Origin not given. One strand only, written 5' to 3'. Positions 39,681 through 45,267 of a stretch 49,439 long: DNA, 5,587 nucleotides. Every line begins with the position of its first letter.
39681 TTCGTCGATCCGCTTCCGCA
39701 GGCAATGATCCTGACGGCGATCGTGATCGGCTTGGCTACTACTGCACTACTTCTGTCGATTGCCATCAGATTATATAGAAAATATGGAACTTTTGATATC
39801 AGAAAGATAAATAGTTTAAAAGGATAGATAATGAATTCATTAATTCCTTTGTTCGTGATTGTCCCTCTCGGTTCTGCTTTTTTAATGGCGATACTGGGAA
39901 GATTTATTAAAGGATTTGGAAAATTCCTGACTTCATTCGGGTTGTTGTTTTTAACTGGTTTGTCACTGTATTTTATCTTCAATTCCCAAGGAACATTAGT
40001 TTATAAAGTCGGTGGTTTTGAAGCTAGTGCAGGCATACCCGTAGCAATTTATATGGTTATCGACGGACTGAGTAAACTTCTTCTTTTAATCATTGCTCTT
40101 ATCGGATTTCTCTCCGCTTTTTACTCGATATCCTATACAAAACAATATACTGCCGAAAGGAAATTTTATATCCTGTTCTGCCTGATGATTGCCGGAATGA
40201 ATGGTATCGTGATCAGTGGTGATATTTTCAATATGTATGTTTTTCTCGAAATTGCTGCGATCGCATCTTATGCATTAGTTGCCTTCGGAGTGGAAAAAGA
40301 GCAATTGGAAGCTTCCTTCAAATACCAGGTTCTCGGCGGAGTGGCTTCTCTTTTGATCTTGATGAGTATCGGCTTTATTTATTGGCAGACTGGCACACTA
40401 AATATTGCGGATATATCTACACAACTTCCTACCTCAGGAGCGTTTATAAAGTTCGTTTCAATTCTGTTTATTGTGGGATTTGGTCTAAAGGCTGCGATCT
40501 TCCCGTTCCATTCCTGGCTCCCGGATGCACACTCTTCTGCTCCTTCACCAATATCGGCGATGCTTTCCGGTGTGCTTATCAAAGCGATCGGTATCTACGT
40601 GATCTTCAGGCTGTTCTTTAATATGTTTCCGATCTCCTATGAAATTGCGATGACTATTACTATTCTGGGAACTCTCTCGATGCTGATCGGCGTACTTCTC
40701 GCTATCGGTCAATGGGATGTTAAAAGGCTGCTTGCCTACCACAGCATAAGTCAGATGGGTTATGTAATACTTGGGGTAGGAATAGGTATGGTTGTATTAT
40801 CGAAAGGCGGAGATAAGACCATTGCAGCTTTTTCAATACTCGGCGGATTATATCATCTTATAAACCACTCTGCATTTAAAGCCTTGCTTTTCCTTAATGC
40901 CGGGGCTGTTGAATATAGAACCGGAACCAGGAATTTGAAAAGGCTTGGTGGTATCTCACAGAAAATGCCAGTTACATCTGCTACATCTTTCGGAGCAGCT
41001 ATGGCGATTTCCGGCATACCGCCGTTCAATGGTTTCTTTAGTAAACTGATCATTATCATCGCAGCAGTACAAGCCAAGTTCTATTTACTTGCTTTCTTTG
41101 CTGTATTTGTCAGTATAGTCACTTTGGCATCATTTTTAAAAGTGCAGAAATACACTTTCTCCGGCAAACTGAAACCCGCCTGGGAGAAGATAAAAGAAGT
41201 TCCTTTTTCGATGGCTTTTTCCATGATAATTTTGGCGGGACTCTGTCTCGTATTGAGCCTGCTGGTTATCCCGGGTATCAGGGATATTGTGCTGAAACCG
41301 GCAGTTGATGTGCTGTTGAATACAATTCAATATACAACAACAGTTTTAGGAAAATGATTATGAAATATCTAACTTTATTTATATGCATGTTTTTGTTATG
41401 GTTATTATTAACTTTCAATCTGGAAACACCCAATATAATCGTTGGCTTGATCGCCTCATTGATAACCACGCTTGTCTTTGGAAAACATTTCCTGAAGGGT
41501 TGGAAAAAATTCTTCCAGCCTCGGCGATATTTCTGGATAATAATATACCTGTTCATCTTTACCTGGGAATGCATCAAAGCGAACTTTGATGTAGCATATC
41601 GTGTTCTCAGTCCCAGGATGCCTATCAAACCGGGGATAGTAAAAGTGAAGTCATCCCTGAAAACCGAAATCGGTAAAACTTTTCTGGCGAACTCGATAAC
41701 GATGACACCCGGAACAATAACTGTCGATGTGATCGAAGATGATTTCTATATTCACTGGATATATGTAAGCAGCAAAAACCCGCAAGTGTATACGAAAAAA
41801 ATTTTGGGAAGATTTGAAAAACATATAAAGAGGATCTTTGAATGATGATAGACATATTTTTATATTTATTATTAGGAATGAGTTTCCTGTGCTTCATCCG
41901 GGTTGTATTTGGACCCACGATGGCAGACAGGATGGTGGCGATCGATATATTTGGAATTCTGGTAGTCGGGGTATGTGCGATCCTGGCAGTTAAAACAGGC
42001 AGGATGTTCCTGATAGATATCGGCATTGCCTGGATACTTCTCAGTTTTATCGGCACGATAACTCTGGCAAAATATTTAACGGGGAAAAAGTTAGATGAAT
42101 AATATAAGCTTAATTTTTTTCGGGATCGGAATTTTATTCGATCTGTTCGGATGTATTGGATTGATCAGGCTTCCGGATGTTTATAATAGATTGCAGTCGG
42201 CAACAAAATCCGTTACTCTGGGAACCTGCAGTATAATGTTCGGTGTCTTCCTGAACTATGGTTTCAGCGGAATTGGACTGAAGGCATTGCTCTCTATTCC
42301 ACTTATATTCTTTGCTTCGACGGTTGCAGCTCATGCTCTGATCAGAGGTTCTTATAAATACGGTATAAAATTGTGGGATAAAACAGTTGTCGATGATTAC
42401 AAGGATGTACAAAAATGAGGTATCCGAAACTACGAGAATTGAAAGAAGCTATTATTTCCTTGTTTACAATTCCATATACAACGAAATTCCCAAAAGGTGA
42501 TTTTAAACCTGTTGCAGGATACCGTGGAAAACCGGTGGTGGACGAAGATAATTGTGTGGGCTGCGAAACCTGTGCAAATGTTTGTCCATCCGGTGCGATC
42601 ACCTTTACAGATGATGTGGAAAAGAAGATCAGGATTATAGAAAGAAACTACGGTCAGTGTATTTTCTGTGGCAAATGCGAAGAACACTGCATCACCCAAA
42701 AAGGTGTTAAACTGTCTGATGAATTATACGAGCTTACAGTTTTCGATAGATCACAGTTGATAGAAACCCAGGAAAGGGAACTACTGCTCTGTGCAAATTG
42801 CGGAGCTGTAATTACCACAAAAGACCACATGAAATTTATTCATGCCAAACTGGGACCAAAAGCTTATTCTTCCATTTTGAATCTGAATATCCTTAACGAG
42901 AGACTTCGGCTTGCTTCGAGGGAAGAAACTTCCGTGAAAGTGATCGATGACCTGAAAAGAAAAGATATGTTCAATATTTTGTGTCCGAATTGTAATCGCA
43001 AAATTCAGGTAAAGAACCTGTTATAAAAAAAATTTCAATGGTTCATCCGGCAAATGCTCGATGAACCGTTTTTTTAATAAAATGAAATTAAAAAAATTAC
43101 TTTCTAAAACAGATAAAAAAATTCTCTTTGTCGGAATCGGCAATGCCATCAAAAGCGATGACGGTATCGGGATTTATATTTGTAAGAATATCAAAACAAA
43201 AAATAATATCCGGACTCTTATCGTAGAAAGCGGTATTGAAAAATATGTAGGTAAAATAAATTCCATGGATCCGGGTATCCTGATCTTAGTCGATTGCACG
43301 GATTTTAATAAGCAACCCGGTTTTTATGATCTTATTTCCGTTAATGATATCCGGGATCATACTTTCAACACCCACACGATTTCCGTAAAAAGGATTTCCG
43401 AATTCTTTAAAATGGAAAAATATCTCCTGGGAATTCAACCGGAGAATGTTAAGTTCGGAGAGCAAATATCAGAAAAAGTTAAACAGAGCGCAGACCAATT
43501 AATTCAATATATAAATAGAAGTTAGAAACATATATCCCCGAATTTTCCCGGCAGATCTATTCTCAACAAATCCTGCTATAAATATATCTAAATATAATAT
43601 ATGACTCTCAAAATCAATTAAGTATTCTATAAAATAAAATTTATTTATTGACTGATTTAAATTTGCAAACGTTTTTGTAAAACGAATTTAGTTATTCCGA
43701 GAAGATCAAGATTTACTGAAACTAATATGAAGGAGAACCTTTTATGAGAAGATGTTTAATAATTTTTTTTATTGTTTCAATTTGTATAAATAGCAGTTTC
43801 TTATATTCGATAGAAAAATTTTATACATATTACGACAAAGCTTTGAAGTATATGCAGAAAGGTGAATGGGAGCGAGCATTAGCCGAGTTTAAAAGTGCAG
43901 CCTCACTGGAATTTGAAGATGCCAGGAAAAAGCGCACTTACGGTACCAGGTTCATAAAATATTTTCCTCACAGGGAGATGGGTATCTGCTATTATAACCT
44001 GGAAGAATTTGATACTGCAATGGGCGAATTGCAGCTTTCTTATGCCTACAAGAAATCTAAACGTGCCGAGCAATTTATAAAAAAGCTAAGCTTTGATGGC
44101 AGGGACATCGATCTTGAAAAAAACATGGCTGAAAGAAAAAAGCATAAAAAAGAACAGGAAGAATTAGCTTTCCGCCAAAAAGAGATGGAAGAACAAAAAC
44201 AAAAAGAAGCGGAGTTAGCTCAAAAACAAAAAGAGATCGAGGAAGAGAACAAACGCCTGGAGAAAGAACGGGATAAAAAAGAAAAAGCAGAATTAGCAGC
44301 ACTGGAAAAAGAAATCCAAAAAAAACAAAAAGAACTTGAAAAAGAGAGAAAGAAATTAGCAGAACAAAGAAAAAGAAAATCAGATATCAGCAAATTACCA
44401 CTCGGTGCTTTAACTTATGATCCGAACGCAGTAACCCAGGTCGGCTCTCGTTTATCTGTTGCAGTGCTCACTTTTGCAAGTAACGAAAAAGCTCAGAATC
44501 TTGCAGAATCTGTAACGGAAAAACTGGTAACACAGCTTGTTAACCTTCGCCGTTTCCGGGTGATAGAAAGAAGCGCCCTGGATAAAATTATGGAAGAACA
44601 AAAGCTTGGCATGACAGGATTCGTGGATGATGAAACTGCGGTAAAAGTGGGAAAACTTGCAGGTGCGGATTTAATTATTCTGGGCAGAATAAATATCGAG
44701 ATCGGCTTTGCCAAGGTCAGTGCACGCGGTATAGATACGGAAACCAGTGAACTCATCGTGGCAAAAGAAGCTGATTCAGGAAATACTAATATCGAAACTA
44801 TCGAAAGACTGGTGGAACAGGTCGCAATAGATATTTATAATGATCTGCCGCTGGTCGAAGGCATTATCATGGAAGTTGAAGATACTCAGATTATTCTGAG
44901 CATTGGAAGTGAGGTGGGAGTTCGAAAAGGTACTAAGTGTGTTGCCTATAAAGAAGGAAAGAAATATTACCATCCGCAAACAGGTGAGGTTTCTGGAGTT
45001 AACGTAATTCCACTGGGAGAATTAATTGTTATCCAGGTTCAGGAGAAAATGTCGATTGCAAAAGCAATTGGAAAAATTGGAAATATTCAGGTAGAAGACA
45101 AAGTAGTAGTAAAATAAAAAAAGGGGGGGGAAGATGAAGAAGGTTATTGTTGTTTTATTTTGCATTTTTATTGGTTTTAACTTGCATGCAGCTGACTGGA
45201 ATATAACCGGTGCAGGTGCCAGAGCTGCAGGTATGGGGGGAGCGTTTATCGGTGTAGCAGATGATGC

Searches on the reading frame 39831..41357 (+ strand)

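Call 26: search_protein_families(library=pfam, proteins=[window:39831-41357:+], max_evalue=0.0001)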
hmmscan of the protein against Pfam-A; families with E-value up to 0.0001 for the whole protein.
window:39831-41357:+ (508 aa): 3 families
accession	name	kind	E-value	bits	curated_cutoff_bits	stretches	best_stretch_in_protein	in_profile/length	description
PF00361.26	Proton_antipo_M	-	1.6e-64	218.4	21.5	1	129-430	1-293/294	NADH:quinone oxidoreductase/Mrp antiporter, TM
PF10125.14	NADHdeh_related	-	1.3e-08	35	27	1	114-228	74-183/218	NADH dehydrogenase I, subunit N related protein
PF00662.26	Proton_antipo_N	-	4.8e-05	23.6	24.5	0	69-112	7-50/51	NADH-Ubiquinone oxidoreductase (complex I), chain 5 N-terminus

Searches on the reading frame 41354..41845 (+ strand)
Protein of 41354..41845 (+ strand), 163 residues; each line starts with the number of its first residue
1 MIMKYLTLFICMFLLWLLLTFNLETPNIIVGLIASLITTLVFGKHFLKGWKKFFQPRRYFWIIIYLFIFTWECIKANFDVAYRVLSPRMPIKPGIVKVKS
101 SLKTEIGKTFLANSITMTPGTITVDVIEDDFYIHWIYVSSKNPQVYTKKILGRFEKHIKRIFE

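Call 26: search_protein_families(library=pfam, proteins=[window:41354-41845:+], max_evalue=0.0001)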
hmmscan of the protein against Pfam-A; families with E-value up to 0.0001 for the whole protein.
window:41354-41845:+ (163 aa): 1 family
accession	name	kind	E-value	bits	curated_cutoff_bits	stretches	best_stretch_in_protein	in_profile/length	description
PF01899.21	MNHE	-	1.8e-42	145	27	1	10-161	2-145/145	Na+/H+ ion antiporter subunit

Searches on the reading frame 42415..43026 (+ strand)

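Call 26: search_protein_families(library=pfam, proteins=[window:42415-43026:+], max_evalue=0.0001)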
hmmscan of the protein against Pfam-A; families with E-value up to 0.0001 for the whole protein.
window:42415-43026:+ (203 aa): 7 families
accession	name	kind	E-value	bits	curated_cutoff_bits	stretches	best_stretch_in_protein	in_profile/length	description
PF12838.12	Fer4_7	-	8.2e-11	42.6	27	1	46-94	1-50/52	4Fe-4S dicluster domain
PF00037.32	Fer4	-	1.2e-10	41.2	21.1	1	40-63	1-24/24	4Fe-4S binding domain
PF13237.11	Fer4_10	-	2.8e-08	34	25.5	1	40-92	2-52/53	4Fe-4S dicluster domain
PF12837.12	Fer4_6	-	6.1e-08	32.7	25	1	39-62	1-24/24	4Fe-4S binding domain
PF13187.11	Fer4_9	-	1.8e-07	31.5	27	1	46-94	1-49/52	4Fe-4S dicluster domain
PF14697.11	Fer4_21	-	3e-06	27.7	35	1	42-63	36-58/59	4Fe-4S dicluster domain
PF12797.12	Fer4_2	-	4e-06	26.9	24.5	1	39-59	2-22/22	4Fe-4S binding domain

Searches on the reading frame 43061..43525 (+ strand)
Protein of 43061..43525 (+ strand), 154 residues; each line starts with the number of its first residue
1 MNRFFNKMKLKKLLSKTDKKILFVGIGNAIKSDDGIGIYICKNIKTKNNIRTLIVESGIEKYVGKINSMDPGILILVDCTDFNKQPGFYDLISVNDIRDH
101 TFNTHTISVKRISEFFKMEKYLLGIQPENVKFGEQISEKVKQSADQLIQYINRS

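Call 26: search_protein_families(library=pfam, proteins=[window:43061-43525:+], max_evalue=0.0001)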
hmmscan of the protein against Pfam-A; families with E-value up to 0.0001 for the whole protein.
window:43061-43525:+ (154 aa): 1 family
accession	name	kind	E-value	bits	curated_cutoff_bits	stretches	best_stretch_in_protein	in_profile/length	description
PF01750.23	HycI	-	1.3e-08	35.1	23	1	58-151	25-127/130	Hydrogenase maturation protease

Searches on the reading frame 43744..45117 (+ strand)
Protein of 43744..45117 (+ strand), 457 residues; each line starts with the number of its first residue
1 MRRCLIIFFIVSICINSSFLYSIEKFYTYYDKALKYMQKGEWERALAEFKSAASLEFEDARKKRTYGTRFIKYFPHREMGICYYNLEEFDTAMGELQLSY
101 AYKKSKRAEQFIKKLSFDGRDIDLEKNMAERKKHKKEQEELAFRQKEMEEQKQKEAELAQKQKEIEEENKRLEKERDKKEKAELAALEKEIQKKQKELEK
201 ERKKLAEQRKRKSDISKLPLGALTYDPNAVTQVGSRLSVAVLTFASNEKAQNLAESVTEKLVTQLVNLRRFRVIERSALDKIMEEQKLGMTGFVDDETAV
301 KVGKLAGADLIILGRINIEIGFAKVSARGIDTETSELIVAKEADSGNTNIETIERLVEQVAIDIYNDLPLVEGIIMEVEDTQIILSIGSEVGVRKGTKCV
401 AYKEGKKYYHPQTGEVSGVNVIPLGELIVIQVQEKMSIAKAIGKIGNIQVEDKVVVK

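Call 26: search_protein_families(library=pfam, proteins=[window:43744-45117:+], max_evalue=0.0001)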
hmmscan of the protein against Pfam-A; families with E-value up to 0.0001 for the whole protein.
window:43744-45117:+ (457 aa): 2 families
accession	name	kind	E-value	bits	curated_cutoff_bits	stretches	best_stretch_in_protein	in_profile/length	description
PF03783.19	CsgG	-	5.9e-13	49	20.8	1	248-316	31-98/210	Curli production assembly/transport component CsgG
PF13036.11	LpoB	-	2.5e-06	27.9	22.3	1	251-317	43-111/147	Peptidoglycan-synthase activator LpoB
